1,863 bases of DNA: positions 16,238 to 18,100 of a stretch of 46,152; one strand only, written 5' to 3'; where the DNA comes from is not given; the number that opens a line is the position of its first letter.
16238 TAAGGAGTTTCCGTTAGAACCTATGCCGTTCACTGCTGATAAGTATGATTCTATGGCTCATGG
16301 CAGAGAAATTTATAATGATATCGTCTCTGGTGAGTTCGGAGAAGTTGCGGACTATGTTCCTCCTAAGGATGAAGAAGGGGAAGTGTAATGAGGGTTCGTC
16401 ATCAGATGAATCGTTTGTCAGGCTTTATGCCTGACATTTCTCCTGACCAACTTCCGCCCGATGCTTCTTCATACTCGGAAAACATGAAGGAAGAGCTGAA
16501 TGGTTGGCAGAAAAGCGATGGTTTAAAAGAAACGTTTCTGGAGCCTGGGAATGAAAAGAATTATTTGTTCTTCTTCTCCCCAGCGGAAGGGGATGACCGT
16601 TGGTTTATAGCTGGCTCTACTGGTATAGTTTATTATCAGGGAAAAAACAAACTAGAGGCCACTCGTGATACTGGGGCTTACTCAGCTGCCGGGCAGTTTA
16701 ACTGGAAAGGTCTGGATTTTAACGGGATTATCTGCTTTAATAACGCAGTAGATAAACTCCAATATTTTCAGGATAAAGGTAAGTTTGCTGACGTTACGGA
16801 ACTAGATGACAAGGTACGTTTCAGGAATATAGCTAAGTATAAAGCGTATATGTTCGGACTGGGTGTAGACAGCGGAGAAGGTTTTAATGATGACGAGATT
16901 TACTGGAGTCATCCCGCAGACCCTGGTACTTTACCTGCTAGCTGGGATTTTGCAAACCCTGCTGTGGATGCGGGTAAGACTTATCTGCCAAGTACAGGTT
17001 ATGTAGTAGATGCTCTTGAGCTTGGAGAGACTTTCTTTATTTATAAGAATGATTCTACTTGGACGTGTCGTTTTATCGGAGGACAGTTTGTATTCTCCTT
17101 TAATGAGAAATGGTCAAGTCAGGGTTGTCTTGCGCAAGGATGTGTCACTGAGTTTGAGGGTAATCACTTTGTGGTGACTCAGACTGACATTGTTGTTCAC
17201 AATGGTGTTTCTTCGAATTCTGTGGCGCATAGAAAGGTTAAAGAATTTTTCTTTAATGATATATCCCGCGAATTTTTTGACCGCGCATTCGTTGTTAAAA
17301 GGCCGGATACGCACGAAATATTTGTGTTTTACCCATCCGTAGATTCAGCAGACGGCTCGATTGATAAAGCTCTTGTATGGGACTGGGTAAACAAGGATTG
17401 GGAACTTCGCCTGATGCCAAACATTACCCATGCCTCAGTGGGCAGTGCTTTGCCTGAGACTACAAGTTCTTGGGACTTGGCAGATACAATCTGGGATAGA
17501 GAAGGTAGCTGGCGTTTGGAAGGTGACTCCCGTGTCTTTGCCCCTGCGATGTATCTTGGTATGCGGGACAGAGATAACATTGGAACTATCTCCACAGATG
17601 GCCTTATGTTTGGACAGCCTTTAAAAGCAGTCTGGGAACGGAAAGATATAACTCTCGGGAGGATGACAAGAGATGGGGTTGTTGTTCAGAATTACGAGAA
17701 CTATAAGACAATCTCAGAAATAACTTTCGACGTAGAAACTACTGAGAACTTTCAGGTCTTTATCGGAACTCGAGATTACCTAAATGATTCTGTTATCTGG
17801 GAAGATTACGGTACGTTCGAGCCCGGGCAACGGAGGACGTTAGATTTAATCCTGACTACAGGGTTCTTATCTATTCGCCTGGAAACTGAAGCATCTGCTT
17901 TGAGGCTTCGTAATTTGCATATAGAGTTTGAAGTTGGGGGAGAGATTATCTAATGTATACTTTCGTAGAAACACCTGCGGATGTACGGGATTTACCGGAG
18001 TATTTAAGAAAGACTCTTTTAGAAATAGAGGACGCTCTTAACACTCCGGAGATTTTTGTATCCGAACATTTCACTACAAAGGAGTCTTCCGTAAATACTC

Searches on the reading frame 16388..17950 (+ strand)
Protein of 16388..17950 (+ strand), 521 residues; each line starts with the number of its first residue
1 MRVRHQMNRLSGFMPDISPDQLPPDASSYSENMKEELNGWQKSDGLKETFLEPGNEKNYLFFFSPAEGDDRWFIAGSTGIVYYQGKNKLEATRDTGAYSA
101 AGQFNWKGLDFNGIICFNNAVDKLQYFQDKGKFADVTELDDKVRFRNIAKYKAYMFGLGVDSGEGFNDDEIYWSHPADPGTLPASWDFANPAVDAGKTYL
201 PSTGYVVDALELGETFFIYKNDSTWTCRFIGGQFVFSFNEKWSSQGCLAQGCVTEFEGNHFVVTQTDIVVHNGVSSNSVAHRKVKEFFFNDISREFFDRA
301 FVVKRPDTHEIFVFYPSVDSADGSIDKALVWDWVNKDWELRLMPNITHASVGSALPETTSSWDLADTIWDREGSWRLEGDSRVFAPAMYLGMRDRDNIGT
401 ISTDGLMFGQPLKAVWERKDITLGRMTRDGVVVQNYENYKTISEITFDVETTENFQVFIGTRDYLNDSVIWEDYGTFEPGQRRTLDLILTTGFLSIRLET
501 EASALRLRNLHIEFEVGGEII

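Call 12: search_protein_families(library=phrogs, proteins=[window:16388-17950:+], max_evalue=0.001)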
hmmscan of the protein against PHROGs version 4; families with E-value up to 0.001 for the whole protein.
window:16388-17950:+ (521 aa): 2 families
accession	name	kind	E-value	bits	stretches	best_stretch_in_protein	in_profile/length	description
phrog_3287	-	head and packaging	3.1e-121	406.8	1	4-520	5-524/524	virion structural protein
phrog_14417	-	tail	7.9e-17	61.2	1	202-347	675-823/1005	tail fiber protein; host specificity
